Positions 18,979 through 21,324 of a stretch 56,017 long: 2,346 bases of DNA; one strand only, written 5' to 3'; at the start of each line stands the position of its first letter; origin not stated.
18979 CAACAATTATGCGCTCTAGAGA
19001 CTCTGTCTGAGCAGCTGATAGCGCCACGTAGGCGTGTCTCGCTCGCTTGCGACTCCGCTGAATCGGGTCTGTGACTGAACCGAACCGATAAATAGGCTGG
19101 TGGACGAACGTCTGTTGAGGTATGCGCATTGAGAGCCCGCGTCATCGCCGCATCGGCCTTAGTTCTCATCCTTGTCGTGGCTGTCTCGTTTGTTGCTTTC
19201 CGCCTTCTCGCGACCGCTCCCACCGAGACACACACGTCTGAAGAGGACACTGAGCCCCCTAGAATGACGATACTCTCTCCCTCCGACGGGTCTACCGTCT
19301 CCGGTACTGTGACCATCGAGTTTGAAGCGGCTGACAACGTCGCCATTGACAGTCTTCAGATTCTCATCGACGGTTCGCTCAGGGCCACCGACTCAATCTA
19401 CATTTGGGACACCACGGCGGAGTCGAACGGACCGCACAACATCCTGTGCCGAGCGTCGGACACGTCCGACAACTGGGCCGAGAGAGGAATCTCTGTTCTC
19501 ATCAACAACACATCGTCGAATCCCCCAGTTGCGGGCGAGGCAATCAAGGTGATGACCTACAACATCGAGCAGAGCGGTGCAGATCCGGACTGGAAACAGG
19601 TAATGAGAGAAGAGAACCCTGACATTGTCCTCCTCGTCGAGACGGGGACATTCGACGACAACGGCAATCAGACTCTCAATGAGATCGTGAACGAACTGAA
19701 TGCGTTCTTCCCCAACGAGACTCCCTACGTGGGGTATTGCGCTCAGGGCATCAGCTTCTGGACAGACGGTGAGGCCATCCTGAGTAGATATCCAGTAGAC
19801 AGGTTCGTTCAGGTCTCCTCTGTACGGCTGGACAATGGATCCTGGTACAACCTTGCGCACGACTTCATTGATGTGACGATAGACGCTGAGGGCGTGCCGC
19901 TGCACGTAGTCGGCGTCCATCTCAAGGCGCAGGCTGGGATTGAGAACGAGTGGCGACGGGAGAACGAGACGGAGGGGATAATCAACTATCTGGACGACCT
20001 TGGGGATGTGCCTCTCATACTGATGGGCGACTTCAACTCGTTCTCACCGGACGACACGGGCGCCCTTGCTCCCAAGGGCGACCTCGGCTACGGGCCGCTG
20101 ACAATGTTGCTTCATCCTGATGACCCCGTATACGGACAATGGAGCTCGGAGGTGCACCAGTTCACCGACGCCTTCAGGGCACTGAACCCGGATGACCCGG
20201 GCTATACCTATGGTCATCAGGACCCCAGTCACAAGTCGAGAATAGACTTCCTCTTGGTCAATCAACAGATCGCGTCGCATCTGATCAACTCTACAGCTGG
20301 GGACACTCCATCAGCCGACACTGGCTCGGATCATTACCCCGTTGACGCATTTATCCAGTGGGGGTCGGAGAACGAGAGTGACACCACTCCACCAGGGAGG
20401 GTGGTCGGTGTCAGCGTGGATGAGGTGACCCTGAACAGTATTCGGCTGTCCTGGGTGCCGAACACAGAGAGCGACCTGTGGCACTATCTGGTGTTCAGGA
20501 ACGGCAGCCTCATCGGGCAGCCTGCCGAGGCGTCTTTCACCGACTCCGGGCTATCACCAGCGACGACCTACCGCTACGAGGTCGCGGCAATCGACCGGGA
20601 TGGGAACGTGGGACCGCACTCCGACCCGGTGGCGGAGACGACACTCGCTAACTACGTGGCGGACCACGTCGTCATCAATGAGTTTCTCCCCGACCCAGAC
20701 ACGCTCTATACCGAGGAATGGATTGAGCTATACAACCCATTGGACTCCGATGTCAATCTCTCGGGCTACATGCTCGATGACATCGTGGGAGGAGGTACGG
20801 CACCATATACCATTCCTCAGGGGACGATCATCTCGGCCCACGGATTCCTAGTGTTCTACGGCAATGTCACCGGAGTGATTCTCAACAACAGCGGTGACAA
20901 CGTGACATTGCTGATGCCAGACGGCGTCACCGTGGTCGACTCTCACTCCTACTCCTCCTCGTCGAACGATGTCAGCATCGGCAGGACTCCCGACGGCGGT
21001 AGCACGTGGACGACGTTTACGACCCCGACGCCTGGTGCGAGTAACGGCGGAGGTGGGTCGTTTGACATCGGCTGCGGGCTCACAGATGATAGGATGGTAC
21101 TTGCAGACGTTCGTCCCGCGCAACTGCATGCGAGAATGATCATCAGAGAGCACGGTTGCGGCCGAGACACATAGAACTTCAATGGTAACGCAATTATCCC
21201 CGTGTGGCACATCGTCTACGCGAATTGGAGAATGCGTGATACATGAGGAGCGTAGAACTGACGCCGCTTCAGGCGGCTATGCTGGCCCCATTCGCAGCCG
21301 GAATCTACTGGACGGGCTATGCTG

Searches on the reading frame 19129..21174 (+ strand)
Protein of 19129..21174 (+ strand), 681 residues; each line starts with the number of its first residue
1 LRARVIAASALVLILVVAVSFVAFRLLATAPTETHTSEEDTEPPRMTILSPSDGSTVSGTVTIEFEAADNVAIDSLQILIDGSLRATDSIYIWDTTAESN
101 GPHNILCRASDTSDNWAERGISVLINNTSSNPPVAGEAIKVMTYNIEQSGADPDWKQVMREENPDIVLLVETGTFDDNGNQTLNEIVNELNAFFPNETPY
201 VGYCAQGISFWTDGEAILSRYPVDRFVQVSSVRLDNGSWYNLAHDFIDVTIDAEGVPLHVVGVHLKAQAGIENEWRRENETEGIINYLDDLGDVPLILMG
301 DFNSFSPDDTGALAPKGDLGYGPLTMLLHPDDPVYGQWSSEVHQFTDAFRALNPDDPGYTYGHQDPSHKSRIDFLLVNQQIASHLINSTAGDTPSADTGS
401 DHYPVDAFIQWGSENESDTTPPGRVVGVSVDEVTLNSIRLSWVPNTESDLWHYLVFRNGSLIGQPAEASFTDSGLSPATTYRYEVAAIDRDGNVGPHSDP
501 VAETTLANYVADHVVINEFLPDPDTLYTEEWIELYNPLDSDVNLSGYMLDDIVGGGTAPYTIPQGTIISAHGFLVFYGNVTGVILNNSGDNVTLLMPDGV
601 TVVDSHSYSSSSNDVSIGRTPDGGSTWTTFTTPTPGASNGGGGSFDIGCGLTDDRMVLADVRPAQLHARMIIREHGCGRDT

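Call 66: search_protein_families(library=pfam, proteins=[window:19129-21174:+], max_evalue=0.001)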
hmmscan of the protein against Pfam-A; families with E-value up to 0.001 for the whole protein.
window:19129-21174:+ (681 aa): 5 families
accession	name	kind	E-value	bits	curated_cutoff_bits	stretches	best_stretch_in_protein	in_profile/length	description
PF00932.25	LTD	-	5.8e-19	68.9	34.3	1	511-609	5-108/109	Lamin Tail Domain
PF17957.7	Big_7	-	3.7e-13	50.3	24.1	1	44-105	1-68/70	Bacterial Ig domain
PF03372.29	Exo_endo_phos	-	1e-09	38.9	24.5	1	142-402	1-225/225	Endonuclease/Exonuclease/phosphatase family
PF00041.27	fn3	-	6.8e-08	33.1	25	1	427-502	5-82/84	Fibronectin type III domain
PF14529.12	Exo_endo_phos_2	-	8.6e-05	22.8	27.4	1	278-405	15-116/117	Endonuclease-reverse transcriptase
